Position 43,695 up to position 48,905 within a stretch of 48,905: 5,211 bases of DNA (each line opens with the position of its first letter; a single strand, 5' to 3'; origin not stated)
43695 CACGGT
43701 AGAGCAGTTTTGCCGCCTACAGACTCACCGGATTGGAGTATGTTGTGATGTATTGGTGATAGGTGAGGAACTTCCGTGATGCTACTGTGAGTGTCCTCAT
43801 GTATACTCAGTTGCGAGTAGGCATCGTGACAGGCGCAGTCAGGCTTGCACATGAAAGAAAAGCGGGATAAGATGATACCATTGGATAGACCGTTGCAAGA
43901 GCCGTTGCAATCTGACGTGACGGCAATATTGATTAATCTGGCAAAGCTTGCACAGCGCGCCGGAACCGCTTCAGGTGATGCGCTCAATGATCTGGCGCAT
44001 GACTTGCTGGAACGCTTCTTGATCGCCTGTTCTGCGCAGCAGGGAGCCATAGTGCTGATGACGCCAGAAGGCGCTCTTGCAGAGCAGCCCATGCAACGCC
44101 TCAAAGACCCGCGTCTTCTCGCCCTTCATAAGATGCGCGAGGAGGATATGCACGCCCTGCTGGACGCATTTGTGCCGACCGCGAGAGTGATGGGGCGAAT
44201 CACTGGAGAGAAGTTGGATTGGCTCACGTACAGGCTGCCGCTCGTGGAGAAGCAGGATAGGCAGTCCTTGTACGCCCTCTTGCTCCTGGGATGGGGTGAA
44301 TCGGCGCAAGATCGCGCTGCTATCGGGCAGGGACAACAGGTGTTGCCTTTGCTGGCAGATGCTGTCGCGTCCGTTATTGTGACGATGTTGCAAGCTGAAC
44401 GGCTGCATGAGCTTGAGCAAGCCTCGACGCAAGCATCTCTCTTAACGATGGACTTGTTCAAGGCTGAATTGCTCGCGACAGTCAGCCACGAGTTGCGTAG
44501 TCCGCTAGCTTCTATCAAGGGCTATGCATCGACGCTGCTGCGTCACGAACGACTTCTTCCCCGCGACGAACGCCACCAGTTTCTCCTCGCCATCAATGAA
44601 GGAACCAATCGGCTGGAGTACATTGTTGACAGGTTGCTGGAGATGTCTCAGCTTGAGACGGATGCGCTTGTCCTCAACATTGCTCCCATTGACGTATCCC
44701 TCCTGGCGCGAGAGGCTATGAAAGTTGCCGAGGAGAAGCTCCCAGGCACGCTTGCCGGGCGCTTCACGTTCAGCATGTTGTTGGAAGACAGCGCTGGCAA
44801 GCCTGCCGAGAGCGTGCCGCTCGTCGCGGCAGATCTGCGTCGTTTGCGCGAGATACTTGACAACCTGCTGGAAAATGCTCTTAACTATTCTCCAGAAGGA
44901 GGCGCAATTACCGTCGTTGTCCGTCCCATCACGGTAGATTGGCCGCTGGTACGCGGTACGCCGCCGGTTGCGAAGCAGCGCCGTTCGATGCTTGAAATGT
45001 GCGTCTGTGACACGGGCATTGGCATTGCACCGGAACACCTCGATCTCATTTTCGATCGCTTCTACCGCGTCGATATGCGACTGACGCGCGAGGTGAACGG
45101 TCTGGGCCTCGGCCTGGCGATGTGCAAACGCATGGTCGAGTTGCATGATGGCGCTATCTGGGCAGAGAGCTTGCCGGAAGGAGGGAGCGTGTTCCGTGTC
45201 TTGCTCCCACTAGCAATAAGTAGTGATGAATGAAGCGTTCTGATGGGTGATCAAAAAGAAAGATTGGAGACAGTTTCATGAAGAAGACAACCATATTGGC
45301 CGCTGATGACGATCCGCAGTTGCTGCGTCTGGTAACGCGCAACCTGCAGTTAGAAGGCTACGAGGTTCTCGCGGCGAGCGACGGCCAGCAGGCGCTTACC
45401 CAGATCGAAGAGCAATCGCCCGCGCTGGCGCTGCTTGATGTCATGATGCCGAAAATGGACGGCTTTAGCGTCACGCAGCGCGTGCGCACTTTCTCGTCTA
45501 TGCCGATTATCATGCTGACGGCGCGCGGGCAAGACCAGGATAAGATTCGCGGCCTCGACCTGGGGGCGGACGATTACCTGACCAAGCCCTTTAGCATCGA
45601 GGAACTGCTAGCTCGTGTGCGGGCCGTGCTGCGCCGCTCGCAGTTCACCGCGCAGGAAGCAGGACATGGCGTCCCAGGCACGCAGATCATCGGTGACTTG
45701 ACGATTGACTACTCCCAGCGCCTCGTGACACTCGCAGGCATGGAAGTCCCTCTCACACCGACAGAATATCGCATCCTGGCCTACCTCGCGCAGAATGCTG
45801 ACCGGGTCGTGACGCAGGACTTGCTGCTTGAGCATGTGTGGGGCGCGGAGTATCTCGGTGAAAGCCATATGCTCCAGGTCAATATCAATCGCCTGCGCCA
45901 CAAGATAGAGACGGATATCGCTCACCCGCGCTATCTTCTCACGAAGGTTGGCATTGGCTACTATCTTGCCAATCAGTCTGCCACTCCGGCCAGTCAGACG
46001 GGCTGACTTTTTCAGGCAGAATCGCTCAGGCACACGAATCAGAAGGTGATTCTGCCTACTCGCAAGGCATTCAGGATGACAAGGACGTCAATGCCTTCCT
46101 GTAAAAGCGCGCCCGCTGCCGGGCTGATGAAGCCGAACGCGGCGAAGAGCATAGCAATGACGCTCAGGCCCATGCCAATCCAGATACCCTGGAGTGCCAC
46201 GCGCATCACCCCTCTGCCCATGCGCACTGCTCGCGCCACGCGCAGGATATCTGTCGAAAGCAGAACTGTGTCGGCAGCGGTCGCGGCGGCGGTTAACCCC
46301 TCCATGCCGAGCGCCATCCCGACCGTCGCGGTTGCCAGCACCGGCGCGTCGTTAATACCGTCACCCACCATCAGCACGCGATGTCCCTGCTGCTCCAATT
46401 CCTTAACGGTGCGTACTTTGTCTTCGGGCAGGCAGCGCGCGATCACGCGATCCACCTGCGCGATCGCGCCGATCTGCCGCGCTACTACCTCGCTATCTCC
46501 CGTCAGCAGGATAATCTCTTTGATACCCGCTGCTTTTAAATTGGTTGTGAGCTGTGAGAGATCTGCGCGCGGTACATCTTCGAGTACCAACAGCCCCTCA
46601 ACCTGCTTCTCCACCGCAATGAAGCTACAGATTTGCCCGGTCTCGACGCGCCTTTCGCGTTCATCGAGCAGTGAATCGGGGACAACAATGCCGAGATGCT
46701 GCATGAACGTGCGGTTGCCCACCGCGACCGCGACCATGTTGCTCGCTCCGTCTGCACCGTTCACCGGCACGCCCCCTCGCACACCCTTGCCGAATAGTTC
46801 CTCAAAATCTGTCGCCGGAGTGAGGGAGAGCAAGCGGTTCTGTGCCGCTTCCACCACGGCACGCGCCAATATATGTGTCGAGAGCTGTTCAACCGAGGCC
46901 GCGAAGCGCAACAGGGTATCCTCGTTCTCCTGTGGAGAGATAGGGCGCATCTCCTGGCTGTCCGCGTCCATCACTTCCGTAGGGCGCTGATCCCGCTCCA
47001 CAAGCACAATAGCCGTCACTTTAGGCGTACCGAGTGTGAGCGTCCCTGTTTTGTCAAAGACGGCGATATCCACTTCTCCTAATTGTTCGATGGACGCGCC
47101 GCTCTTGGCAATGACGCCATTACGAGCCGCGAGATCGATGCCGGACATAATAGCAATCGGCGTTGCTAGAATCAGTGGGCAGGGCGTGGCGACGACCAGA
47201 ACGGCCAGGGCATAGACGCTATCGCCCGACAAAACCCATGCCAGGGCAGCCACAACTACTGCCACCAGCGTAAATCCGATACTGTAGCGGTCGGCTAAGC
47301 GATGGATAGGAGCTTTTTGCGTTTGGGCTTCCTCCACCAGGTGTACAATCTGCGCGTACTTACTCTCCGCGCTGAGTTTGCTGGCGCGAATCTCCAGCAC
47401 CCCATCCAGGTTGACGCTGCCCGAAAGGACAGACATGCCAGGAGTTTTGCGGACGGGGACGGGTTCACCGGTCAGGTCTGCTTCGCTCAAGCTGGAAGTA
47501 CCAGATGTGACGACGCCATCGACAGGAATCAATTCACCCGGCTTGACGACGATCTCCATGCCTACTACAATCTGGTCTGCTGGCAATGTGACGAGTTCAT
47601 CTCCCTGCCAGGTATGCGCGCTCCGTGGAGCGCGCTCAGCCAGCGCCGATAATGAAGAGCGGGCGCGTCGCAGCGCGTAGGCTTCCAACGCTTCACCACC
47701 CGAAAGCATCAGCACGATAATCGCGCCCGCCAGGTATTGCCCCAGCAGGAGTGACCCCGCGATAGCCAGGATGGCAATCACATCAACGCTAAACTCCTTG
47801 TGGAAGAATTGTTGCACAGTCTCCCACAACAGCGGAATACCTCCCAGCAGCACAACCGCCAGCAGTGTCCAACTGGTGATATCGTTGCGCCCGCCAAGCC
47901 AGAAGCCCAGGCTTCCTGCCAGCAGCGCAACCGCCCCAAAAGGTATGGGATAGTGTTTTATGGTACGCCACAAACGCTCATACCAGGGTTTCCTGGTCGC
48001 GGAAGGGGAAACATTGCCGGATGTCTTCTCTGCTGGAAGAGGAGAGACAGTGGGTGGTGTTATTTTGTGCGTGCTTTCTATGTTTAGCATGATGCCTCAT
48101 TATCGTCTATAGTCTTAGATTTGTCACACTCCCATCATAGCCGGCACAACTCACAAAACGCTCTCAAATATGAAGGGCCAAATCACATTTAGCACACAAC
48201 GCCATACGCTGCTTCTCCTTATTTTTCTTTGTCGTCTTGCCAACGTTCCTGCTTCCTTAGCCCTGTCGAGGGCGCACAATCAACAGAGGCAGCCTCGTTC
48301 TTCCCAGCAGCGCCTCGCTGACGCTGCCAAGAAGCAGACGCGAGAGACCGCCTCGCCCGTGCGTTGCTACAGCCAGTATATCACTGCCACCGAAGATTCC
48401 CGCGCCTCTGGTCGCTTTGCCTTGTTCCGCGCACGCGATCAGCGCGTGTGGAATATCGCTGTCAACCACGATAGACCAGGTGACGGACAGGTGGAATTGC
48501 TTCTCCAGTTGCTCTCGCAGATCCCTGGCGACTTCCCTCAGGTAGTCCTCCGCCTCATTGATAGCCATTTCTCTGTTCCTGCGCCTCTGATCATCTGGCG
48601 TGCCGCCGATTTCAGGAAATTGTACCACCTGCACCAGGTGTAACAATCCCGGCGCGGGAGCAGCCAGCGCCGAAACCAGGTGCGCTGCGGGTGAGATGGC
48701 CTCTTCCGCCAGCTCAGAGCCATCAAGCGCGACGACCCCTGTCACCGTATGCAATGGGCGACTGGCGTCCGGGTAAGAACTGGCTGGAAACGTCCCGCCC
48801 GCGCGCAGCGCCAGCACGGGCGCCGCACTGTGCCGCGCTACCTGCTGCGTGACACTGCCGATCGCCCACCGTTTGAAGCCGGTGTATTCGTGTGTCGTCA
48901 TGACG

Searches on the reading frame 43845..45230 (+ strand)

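Call 8: search_protein_families(library=pfam, proteins=[window:43845-45230:+], max_evalue=0.01)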
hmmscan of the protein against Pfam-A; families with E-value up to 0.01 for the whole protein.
window:43845-45230:+ (462 aa): 2 families
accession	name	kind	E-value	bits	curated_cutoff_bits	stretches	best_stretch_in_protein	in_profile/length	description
PF02518.31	HATPase_c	-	1.9e-25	89.9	26.4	1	330-457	2-110/111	Histidine kinase-, DNA gyrase B-, and HSP90-like ATPase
PF00512.31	HisKA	-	1.7e-17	63.6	26.9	1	206-272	2-65/66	His Kinase A (phospho-acceptor) domain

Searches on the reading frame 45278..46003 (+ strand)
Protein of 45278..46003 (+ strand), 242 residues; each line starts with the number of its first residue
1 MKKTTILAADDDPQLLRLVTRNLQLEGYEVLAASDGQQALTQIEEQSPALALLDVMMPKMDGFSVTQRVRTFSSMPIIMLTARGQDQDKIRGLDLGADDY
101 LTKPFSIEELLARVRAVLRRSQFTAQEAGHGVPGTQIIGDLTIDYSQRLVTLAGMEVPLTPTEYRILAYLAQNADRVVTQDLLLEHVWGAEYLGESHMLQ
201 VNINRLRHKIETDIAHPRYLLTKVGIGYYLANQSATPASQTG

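Call 8: search_protein_families(library=pfam, proteins=[window:45278-46003:+], max_evalue=0.01)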
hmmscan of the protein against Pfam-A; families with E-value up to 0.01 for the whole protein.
window:45278-46003:+ (242 aa): 2 families
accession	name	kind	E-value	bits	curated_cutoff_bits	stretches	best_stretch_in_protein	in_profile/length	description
PF00072.30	Response_reg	-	2.7e-33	114.9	30.2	1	6-115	1-111/111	Response regulator receiver domain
PF00486.34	Trans_reg_C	-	9.4e-24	83.7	26.2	1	155-230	2-77/77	Transcriptional regulatory protein, C terminal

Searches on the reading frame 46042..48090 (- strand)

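Call 8: search_protein_families(library=pfam, proteins=[window:46042-48090:-], max_evalue=0.01)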
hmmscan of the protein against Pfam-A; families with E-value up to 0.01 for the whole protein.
window:46042-48090:- (683 aa): 2 families
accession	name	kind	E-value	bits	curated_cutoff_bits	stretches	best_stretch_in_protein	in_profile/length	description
PF00122.25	E1-E2_ATPase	-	1.2e-43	149.2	28.1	1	154-324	3-181/181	E1-E2 ATPase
PF00702.32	Hydrolase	-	4.2e-27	96.2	26.4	1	341-588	2-190/191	haloacid dehalogenase-like hydrolase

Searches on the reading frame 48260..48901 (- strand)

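Call 48: search_protein_families(library=pfam, proteins=[window:48260-48901:-], max_evalue=0.01)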
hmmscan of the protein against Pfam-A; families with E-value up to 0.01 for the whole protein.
window:48260-48901:- (214 aa): 1 family
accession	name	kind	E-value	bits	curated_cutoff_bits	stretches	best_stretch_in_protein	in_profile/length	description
PF00582.32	Usp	-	4.8e-20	73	24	3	174-210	105-141/141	Universal stress protein family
